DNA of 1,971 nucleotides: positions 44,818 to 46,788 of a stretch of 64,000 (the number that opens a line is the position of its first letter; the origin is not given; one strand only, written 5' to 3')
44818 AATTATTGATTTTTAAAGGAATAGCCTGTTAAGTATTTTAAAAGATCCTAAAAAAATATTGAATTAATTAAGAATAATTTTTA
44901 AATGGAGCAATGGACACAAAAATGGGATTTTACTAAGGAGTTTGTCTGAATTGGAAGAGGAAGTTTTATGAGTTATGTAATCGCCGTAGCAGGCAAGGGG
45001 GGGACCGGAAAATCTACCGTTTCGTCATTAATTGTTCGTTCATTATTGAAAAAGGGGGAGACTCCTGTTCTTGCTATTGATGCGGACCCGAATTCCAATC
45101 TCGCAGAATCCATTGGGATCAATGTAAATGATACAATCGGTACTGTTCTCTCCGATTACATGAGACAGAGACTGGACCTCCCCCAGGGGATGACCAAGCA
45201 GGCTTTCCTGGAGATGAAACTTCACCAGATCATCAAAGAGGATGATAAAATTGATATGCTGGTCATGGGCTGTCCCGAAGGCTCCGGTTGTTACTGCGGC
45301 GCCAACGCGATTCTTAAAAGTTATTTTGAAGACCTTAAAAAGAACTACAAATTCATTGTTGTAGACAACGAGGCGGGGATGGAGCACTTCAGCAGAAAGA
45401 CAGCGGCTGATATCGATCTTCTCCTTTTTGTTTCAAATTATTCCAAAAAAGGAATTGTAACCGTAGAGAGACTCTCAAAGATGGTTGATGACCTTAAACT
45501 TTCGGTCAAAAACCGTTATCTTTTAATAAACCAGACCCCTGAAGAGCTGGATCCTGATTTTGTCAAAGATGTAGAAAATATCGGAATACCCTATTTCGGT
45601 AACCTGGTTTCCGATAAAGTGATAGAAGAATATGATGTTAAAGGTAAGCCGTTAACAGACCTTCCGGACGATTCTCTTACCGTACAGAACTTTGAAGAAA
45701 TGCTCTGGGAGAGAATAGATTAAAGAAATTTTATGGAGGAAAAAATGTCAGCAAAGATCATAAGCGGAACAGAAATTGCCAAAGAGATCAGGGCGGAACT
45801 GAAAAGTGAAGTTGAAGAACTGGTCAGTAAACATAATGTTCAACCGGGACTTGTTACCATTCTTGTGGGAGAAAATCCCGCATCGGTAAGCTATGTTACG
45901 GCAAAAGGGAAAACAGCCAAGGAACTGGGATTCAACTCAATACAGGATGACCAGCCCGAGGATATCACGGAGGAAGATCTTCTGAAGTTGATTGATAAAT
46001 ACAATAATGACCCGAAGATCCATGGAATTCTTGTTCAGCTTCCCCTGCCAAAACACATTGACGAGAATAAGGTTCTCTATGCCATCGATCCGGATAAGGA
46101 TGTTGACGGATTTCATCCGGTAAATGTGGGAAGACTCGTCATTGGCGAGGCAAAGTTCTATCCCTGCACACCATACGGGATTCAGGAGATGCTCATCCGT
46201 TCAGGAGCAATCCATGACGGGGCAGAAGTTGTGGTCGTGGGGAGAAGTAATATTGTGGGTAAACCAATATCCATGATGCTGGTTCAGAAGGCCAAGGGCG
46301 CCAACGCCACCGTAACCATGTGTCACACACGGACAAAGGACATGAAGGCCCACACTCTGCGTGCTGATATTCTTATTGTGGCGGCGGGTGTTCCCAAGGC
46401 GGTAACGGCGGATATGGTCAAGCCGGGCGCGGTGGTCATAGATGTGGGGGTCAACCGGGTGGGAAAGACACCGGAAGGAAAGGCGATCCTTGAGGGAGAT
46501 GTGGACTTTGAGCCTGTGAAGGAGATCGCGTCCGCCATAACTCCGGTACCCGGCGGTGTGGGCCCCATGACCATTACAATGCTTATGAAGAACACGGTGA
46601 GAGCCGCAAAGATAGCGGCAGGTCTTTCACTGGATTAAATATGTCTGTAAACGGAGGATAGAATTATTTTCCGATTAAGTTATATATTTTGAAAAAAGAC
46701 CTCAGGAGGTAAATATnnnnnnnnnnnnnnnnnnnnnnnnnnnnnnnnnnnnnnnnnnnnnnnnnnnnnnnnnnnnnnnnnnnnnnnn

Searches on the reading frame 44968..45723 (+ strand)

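Call 19: search_protein_families(library=pfam, proteins=[window:44968-45723:+], max_evalue=0.00001)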
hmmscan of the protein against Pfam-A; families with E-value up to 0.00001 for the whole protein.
window:44968-45723:+ (251 aa): 4 families
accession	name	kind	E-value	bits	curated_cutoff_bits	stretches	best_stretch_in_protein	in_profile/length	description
PF13614.12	AAA_31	-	1.2e-12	48.5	27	1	4-180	3-171/177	AAA domain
PF01656.29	CbiA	-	2.2e-12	47.5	25.4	1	5-228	2-124/125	CobQ/CobB/MinD/ParA nucleotide binding domain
PF02374.21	ArsA_ATPase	-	2.2e-06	27.6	24.3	1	4-71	3-69/305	Anion-transporting ATPase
PF00142.24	Fer4_NifH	-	7.2e-06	26.1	25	0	5-118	3-103/271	4Fe-4S iron sulfur cluster binding proteins, NifH/frxC family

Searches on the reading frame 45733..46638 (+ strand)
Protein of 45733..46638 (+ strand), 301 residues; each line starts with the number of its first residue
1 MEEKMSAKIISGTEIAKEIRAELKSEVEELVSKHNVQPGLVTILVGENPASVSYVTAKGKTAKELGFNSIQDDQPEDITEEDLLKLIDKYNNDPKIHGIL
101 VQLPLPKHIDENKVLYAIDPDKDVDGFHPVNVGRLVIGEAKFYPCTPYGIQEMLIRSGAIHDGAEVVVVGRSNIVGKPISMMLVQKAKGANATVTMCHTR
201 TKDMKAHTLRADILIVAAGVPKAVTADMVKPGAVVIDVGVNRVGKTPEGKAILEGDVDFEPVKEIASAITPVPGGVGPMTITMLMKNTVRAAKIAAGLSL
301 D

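Call 19: search_protein_families(library=pfam, proteins=[window:45733-46638:+], max_evalue=0.00001)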
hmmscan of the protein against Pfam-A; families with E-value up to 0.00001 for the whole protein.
window:45733-46638:+ (301 aa): 2 families
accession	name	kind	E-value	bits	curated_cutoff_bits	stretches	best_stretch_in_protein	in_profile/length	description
PF02882.25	THF_DHG_CYH_C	-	4.1e-66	221.7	27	1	128-294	1-158/160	Tetrahydrofolate dehydrogenase/cyclohydrolase, NAD(P)-binding domain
PF00763.28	THF_DHG_CYH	-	1.7e-43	148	32.8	1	10-125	1-115/115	Tetrahydrofolate dehydrogenase/cyclohydrolase, catalytic domain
